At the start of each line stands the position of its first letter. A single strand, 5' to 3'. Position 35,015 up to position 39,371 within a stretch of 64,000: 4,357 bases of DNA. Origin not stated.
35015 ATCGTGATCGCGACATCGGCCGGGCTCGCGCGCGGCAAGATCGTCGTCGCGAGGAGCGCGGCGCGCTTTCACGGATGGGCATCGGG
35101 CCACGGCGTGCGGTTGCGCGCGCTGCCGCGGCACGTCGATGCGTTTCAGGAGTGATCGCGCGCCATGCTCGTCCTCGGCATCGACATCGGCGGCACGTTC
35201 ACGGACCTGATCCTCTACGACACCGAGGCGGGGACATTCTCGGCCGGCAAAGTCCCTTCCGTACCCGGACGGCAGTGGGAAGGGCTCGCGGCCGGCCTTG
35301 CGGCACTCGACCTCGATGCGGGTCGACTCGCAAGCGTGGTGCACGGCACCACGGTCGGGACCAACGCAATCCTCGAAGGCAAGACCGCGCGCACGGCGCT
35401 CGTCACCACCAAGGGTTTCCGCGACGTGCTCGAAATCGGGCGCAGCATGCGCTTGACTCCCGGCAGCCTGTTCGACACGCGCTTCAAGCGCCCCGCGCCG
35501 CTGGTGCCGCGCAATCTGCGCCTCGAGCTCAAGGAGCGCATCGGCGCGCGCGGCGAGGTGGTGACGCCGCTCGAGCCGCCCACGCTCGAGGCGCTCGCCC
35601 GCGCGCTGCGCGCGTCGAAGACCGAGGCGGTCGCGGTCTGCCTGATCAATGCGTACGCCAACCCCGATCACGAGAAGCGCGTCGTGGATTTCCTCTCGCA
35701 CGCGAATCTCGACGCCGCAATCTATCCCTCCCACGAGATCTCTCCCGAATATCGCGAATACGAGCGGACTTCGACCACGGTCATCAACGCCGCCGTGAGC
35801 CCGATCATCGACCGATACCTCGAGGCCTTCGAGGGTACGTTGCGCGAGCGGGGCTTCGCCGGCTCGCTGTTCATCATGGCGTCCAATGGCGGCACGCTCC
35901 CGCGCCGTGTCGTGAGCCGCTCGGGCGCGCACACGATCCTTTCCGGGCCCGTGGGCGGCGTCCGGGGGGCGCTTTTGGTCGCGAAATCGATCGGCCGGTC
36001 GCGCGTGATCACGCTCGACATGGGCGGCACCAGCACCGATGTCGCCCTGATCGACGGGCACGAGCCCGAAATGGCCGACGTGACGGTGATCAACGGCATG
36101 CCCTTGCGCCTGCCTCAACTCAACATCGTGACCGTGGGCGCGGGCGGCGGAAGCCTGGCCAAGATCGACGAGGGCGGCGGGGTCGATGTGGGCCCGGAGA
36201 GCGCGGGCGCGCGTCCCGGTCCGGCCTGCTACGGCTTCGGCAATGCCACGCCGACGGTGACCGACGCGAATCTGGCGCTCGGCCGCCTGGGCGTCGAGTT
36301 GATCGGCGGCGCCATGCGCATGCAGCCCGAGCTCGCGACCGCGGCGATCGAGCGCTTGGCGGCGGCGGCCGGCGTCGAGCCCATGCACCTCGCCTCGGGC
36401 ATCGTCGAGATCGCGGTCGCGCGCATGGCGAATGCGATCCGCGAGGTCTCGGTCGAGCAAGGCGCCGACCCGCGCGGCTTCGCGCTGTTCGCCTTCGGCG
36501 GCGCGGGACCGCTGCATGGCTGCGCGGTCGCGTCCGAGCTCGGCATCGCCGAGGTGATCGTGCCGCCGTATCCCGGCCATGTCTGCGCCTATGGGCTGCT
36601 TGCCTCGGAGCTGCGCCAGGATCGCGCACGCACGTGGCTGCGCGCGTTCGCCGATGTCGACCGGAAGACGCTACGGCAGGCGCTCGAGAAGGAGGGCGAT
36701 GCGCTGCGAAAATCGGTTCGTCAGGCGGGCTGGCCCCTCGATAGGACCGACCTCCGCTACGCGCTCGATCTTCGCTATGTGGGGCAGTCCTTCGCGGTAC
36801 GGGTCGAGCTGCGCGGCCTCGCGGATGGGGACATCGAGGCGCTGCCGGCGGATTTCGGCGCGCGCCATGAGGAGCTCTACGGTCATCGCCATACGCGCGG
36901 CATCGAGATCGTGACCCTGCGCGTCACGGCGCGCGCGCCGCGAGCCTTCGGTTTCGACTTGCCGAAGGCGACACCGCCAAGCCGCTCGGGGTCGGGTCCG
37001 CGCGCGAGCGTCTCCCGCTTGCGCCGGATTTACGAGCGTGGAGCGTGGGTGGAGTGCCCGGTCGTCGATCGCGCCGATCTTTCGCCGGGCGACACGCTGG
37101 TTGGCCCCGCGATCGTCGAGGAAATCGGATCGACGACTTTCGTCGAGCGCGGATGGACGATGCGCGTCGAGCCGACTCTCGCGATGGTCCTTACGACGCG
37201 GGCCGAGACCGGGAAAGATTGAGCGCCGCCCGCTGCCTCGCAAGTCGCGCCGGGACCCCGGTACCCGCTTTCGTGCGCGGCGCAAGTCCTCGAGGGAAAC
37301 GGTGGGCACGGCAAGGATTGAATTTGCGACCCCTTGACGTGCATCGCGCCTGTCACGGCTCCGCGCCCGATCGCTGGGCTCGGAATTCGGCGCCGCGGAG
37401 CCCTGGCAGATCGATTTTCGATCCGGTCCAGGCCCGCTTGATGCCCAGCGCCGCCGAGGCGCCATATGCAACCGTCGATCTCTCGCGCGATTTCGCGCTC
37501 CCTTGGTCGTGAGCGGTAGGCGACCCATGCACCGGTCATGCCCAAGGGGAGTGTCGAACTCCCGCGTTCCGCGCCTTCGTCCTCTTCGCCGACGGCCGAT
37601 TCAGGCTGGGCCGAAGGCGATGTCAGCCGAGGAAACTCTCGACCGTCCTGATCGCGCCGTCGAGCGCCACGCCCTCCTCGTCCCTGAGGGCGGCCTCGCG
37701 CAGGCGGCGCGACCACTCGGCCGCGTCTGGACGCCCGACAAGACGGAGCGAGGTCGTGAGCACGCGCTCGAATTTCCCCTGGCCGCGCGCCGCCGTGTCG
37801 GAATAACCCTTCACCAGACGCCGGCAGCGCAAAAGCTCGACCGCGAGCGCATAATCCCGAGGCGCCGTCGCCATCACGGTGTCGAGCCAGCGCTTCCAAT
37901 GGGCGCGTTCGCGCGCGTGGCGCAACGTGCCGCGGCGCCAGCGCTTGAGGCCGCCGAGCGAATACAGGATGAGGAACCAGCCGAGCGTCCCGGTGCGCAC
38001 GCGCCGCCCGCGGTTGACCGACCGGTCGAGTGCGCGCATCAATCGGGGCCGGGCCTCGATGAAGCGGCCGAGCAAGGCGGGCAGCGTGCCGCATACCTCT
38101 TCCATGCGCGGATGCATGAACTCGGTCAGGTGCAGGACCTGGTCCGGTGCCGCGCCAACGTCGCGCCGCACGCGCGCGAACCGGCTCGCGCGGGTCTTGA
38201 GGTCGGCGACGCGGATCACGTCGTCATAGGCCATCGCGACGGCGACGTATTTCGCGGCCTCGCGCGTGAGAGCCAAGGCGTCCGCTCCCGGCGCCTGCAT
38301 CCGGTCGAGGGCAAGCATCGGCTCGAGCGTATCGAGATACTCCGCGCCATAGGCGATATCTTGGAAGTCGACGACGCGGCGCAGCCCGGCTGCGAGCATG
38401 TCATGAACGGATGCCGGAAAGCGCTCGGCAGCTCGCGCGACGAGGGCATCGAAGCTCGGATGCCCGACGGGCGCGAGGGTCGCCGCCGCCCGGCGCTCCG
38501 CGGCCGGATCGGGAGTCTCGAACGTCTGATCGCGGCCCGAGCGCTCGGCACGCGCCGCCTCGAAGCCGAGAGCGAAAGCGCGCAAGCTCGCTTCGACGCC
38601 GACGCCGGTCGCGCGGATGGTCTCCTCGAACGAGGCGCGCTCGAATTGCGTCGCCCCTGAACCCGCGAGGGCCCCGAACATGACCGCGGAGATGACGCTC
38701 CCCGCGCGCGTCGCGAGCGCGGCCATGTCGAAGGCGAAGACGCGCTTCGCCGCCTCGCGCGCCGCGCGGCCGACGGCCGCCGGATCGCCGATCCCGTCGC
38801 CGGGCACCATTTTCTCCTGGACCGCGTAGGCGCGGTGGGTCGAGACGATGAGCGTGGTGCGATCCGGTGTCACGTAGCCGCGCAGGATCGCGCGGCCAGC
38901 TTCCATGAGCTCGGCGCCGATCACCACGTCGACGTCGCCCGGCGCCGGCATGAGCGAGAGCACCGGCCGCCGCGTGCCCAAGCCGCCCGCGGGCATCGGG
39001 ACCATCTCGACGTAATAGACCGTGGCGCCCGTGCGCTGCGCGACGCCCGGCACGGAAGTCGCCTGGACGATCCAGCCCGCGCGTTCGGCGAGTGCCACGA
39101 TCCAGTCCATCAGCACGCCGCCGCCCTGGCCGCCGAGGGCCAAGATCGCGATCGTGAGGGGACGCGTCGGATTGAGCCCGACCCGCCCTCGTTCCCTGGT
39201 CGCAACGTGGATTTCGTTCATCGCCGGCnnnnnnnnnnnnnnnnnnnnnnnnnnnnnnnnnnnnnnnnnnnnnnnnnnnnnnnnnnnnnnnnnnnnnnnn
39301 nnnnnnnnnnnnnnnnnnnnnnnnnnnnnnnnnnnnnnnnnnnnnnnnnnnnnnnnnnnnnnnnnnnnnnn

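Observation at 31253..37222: Rieske alpha/beta oxygenase in one operon with HyuB-HyuA (ATP-dependent hydantoinase / lactamase / carboxylase family), with no electron-transfer partner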

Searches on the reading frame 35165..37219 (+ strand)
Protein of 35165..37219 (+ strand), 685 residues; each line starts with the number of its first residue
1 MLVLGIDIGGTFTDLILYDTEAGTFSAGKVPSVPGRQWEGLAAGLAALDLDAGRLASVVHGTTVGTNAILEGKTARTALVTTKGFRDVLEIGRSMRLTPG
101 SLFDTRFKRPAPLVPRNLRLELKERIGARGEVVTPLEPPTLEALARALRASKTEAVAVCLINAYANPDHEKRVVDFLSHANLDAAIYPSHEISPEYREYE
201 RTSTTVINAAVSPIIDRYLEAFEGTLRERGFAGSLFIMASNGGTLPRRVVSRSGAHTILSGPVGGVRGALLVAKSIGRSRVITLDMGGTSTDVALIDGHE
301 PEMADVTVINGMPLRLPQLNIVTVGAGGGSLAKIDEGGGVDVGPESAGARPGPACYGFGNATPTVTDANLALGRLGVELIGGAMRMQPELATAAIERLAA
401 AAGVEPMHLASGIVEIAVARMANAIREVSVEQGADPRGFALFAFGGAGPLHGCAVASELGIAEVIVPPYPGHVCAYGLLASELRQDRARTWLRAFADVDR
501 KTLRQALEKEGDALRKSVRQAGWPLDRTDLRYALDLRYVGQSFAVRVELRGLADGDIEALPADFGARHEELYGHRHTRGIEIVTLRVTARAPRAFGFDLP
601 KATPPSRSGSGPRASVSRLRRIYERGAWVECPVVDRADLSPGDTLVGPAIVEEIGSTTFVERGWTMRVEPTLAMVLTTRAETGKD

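Call 5: search_protein_families(library=pfam, proteins=[window:35165-37219:+])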
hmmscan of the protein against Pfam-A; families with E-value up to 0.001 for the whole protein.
window:35165-37219:+ (685 aa): 3 families
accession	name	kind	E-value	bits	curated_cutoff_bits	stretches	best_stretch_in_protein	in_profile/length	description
PF01968.24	Hydantoinase_A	-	8.3e-95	317.8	22.9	1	201-486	1-290/291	Hydantoinase/oxoprolinase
PF05378.19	Hydant_A_N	-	9.4e-48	162.7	25.2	1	4-177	2-172/176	Hydantoinase/oxoprolinase N-terminal region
PF19278.4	Hydant_A_C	-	3.3e-07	30.3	21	1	502-666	13-180/193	Hydantoinase/oxoprolinase C-terminal domain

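Call 6: search_protein_families(library=ncbifam, proteins=[window:35165-37219:+])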
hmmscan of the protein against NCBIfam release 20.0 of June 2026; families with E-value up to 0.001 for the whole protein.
window:35165-37219:+ (685 aa): 3 families
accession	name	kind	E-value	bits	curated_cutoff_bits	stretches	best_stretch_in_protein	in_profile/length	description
NF050156.1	CapLactmsAlpCapA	equivalog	5.9e-140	467.7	1000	1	4-678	3-687/689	caprolactamase subunit alpha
NF042975.2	AcphenoCarb_ApcC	equivalog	5.2e-74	249.7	1500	1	4-662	11-695/733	acetophenone carboxylase subunit gamma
NF042960.1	AcphenoCarb_ApcA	equivalog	7.7e-43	146.7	1250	1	151-669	136-648/658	acetophenone carboxylase subunit alpha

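Call 79: search_solved_structures(query=window:35165-37219:+, max_evalue=0.00001)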
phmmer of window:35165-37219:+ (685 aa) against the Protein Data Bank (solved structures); distinct sequences matched with E-value up to 0.00001: 6.
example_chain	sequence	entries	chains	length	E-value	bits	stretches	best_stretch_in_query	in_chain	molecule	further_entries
7hk5_A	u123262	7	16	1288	3.3e-118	399.3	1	4-678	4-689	N-methylhydantoinase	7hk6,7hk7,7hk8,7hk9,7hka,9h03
6yra_A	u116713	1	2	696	5.7e-111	375.4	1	4-677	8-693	5-oxoprolinase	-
5svb_B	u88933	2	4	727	2.7e-74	254.2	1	3-660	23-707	Acetone carboxylase beta subunit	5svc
5m45_B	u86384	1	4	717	6.7e-74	252.9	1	3-660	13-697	Acetone carboxylase beta subunit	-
5l9w_B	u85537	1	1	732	2e-73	251.3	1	4-658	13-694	Acetophenone carboxylase gamma subunit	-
5l9w_b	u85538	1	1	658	2.5e-36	128.8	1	125-463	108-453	Acetophenone carboxylase alpha subunit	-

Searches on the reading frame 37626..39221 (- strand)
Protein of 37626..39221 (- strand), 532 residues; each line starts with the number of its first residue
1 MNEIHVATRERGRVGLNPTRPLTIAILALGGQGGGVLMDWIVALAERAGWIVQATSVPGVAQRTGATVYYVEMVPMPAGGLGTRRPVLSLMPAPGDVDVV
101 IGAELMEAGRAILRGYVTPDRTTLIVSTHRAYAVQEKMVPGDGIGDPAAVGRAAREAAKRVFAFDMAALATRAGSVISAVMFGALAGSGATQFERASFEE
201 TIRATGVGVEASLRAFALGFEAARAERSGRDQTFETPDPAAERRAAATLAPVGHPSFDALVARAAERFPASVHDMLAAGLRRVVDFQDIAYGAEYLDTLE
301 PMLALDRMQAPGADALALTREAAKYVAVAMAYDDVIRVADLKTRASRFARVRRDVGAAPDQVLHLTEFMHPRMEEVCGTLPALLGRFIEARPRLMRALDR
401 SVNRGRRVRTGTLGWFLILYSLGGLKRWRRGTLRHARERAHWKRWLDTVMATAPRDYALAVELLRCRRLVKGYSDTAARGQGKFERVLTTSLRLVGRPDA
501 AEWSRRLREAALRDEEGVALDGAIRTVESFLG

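Call 5: search_protein_families(library=pfam, proteins=[window:37626-39221:-])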
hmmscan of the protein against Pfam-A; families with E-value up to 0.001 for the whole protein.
window:37626-39221:- (532 aa): 2 families
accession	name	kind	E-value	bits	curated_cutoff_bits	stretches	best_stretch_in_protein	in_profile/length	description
PF20169.3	DUF6537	-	2e-45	155.6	27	1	272-488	1-201/203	Family of unknown function (DUF6537)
PF01558.24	POR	-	5.6e-13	49.8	27.4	1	30-221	1-173/173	Pyruvate ferredoxin/flavodoxin oxidoreductase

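Call 6: search_protein_families(library=ncbifam, proteins=[window:37626-39221:-])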
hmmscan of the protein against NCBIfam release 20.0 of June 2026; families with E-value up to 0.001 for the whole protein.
window:37626-39221:- (532 aa): 9 families
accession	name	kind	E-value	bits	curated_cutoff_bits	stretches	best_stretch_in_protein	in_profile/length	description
NF006179.0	PRK08312.1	subfamily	3.8e-211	702.6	348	1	18-529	8-510/514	indolepyruvate oxidoreductase subunit beta family protein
NF009589.0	PRK13030.1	subfamily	8.5e-18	63.5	816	1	19-475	726-1137/1170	indolepyruvate ferredoxin oxidoreductase family protein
NF009588.0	PRK13029.1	subfamily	3.1e-11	41.9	952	1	19-390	742-1087/1196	indolepyruvate ferredoxin oxidoreductase family protein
NF005322.0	PRK06853.1-2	equivalog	9.9e-10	38.5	237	1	23-225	7-195/197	indolepyruvate oxidoreductase subunit beta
TIGR03334.1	IOR_beta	equivalog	7.6e-09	35.8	205.8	1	24-220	3-188/189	indolepyruvate ferredoxin oxidoreductase subunit beta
NF005325.0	PRK06853.1-5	equivalog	1.1e-07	31.8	230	1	23-222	5-190/192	indolepyruvate oxidoreductase subunit beta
NF005323.0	PRK06853.1-3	equivalog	1.8e-07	31.3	238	1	22-223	7-195/197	indolepyruvate oxidoreductase subunit beta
NF005326.0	PRK06853.1-6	equivalog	4.4e-06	26.6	348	1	23-224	5-197/202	indolepyruvate oxidoreductase subunit beta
NF004917.0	PRK06274.1-3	equivalog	1.2e-05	25.4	284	1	24-197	5-165/203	indolepyruvate oxidoreductase subunit beta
